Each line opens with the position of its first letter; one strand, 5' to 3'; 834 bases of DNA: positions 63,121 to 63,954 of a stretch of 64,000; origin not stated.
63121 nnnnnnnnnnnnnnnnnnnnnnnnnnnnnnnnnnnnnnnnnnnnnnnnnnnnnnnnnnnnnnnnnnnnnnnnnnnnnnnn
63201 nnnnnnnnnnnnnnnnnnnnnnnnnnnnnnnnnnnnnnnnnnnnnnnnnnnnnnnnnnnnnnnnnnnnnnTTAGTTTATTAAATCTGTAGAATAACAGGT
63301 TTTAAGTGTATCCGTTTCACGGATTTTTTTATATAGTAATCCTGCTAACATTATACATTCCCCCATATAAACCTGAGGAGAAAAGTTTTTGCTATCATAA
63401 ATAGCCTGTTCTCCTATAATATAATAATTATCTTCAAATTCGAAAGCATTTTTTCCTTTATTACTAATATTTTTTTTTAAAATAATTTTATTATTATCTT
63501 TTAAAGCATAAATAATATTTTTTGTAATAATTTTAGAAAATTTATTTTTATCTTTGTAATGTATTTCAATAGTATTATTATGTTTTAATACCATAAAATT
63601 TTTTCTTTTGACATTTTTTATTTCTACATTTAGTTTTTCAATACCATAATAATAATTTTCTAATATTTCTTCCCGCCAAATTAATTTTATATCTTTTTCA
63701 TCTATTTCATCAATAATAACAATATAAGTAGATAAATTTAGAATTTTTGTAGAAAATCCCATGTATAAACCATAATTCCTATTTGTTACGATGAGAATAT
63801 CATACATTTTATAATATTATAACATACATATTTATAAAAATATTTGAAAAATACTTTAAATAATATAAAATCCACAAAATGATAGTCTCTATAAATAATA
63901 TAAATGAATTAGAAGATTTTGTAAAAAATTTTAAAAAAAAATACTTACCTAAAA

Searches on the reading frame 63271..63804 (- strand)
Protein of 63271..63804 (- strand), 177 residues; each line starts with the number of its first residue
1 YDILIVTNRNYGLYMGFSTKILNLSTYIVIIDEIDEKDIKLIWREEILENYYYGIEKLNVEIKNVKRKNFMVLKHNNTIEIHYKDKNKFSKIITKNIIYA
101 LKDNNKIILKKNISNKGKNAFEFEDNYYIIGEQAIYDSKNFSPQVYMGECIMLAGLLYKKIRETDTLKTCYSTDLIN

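Call 75: find_encoding_contigs(protein=window:63271-63804:-, flank=10000, max_places=1)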
Protein window:63271-63804:- (177 aa): no gene with exactly this product is on record in the collection.
